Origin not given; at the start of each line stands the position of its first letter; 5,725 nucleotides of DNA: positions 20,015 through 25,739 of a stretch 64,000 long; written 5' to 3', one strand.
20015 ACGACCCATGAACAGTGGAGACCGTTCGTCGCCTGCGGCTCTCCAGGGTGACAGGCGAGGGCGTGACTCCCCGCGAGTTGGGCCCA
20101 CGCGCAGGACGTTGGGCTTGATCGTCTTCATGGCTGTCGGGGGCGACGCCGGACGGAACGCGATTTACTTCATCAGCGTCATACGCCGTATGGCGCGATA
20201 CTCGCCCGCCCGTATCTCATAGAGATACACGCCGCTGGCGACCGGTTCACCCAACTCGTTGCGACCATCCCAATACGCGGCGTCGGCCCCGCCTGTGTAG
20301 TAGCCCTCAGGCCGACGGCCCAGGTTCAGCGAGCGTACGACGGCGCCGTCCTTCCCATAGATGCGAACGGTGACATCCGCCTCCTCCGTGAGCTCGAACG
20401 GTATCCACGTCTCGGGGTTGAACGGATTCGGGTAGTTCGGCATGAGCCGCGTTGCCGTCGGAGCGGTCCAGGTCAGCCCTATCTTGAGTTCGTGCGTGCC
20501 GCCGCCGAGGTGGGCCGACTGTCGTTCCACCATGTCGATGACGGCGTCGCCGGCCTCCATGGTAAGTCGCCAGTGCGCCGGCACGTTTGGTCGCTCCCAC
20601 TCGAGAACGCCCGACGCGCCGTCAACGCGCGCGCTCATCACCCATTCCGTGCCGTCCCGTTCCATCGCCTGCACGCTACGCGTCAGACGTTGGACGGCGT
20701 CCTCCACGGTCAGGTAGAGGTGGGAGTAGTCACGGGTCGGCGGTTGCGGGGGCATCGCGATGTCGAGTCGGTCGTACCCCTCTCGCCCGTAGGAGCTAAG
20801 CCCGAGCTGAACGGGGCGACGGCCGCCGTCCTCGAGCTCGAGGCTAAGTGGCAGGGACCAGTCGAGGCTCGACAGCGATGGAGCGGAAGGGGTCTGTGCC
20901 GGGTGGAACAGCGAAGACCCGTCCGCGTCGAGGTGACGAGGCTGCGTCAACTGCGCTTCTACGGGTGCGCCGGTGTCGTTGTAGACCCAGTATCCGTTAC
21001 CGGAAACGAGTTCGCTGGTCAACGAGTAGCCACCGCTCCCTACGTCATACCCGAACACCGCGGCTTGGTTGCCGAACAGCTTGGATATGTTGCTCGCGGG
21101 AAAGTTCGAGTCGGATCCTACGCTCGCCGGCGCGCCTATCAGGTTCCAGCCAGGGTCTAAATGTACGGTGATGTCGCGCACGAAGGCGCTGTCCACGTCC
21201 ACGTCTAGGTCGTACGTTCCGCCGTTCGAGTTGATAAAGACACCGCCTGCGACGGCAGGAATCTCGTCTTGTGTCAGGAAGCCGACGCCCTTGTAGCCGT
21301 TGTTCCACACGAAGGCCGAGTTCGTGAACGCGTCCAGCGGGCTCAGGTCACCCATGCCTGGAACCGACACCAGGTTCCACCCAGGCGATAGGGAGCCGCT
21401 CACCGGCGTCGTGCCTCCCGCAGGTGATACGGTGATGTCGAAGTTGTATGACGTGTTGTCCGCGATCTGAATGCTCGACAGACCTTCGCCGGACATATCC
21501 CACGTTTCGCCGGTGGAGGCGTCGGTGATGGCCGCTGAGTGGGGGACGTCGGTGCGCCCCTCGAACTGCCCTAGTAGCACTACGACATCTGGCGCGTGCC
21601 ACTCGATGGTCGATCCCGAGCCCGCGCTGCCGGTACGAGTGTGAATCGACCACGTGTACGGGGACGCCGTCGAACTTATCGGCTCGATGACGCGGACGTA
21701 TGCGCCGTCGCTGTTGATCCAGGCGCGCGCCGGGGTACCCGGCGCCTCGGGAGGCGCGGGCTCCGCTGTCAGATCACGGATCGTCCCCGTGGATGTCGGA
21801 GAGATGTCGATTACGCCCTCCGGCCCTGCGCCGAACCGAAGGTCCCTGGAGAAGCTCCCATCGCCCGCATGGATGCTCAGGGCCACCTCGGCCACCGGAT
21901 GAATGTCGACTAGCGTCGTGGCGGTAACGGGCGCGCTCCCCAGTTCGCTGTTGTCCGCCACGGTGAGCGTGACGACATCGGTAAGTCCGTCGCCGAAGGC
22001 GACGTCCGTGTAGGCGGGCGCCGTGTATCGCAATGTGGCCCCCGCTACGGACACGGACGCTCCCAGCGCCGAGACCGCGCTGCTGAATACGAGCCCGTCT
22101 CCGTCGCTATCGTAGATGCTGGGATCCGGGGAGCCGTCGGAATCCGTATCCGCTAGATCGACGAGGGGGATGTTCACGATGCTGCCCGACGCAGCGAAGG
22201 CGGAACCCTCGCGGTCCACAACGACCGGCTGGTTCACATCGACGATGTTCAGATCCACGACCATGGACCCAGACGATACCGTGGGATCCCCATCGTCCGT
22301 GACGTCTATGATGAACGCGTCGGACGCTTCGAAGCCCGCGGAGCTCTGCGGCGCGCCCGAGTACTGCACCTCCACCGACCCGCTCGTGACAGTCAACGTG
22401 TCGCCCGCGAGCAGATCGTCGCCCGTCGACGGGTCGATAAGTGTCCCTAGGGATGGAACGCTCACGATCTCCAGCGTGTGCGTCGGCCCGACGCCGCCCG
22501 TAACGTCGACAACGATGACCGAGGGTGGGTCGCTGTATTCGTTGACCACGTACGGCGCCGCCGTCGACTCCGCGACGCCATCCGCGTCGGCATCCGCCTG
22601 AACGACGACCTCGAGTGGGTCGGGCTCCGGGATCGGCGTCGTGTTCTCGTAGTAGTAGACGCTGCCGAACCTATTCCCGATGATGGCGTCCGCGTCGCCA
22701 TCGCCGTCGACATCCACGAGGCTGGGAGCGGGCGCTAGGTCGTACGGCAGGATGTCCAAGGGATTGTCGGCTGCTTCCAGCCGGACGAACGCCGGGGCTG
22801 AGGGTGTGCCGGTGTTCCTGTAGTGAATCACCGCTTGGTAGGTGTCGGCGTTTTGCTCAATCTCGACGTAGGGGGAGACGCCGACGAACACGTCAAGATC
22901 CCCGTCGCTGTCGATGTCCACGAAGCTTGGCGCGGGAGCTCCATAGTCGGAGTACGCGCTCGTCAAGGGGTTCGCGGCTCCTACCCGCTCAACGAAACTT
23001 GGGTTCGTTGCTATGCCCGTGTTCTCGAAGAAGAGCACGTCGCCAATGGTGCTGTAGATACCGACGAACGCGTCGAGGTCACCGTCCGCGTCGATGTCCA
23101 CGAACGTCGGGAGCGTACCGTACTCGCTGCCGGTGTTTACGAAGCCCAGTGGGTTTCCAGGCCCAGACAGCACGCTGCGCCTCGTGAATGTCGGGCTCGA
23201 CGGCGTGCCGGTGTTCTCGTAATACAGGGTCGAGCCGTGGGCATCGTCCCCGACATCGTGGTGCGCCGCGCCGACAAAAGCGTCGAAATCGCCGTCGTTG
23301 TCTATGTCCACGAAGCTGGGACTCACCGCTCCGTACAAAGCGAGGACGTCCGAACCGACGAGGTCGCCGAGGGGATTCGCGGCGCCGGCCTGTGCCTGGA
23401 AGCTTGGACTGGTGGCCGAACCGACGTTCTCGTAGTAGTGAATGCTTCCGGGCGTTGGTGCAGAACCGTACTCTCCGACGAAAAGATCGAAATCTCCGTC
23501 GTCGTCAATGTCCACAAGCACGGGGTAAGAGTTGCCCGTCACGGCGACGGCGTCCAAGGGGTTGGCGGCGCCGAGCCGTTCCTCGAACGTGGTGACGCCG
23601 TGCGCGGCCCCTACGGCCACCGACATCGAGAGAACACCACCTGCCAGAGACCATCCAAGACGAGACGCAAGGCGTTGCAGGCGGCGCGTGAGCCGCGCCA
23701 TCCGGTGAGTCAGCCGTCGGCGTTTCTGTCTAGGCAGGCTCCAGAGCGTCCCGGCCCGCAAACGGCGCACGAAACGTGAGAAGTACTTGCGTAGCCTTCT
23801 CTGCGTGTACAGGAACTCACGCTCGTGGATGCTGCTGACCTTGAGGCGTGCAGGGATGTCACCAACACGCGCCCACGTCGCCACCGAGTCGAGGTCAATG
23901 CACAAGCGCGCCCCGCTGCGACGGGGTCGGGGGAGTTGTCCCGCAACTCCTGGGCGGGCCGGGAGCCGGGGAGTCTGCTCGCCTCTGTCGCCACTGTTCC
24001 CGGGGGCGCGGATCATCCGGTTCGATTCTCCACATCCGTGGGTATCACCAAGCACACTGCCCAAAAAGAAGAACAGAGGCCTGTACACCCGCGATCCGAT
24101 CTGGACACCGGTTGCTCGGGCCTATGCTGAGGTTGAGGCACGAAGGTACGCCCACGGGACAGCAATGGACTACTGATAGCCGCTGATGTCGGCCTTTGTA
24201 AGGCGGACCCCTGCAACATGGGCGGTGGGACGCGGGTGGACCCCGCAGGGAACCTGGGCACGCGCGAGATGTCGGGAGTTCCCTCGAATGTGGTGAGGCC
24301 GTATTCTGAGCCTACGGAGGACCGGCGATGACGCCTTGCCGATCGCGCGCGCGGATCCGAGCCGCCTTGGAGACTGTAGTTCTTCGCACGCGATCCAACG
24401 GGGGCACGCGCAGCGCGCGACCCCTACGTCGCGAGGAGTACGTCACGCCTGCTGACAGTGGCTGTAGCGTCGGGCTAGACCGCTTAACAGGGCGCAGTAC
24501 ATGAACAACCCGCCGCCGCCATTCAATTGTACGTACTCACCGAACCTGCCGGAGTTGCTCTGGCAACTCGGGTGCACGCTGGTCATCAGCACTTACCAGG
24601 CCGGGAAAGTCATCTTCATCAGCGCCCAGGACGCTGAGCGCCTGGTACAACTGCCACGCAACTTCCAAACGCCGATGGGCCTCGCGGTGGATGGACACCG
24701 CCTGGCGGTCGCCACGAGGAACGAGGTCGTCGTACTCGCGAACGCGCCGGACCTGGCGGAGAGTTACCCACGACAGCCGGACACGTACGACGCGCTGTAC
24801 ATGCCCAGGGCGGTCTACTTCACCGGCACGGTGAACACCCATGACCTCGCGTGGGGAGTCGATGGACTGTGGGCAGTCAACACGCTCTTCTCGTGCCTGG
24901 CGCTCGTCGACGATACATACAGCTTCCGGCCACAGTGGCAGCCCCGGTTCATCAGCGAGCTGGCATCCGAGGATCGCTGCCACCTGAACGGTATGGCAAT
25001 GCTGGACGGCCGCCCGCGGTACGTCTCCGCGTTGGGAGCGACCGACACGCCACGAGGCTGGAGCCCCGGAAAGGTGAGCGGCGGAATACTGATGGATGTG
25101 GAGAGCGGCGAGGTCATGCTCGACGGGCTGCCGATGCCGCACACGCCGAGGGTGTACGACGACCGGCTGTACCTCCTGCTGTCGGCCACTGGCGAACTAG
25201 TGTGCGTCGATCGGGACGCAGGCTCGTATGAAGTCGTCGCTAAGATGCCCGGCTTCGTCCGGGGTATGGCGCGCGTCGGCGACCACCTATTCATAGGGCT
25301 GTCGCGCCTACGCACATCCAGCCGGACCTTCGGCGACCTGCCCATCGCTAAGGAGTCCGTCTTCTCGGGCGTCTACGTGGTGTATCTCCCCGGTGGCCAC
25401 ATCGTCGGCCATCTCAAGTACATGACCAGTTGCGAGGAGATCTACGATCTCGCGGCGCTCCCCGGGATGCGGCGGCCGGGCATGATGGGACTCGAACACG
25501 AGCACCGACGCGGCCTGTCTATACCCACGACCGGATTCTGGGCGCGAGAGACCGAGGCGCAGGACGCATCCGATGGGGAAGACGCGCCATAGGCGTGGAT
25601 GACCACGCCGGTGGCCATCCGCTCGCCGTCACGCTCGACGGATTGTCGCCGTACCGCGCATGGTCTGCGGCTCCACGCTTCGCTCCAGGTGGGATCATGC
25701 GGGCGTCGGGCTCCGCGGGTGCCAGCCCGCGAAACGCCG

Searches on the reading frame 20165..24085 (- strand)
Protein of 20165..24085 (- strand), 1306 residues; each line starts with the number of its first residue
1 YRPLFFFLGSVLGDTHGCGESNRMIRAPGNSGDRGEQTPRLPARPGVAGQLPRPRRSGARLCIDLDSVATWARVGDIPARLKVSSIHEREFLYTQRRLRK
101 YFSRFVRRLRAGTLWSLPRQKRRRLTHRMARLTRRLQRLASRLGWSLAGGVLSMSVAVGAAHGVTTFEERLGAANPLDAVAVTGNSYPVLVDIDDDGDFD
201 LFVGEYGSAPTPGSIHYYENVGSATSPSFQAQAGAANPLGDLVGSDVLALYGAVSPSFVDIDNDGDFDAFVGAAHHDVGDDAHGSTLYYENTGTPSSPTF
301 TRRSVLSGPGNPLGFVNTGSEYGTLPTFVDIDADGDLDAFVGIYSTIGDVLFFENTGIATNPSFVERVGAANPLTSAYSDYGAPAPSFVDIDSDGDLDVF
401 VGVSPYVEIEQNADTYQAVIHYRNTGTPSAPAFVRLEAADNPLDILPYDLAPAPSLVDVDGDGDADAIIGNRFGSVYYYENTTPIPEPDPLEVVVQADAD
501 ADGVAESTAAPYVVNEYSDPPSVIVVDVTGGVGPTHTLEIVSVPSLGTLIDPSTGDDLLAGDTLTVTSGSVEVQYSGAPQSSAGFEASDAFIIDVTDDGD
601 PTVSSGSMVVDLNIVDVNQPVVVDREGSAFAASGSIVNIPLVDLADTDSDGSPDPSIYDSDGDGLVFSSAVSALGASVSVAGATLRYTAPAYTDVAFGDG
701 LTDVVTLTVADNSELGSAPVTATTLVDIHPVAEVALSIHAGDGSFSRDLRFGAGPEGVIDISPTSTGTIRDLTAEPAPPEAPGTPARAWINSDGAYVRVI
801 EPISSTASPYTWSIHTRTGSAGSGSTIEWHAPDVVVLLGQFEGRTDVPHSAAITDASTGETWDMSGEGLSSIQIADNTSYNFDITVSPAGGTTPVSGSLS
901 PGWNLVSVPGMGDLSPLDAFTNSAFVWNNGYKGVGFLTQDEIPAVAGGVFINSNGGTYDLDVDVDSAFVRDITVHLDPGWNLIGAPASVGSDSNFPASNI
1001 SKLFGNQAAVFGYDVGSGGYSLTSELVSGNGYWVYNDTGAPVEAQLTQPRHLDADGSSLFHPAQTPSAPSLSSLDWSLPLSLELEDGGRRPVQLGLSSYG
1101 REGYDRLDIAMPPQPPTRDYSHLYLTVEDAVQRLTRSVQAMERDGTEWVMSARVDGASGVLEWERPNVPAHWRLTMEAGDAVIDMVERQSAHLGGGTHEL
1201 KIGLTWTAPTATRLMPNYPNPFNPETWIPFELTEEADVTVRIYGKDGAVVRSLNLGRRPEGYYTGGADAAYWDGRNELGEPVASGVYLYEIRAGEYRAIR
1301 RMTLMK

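Call 48: search_protein_families(library=pfam, proteins=[window:20165-24085:-], max_evalue=0.00001)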
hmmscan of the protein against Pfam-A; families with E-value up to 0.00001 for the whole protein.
window:20165-24085:- (1306 aa): 2 families
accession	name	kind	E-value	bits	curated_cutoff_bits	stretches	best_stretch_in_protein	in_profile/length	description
PF13517.12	FG-GAP_3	-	2.7e-08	34.7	26.9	0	330-401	1-61/61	FG-GAP-like repeat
PF13860.13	FlgD_ig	-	6.1e-08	33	27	1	1230-1293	16-75/79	FlgD Ig-like domain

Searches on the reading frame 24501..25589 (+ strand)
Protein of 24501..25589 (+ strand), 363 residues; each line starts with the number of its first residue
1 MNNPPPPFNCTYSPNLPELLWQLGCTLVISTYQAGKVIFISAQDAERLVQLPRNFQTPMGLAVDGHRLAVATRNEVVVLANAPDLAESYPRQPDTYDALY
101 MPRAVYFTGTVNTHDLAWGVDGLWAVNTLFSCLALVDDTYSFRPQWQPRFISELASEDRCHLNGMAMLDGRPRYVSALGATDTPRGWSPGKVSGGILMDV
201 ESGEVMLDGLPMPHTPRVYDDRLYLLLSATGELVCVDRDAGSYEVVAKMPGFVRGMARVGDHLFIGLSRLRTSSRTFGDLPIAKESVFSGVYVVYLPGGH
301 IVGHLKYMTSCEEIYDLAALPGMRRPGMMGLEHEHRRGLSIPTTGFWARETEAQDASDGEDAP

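Call 48: search_protein_families(library=pfam, proteins=[window:24501-25589:+], max_evalue=0.00001)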
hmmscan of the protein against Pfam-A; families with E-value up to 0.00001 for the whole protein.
window:24501-25589:+ (363 aa): 1 family
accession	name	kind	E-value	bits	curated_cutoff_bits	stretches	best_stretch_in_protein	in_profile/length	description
PF16261.11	DUF4915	-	3.1e-118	395.1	35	1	15-328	2-315/316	Domain of unknown function (DUF4915)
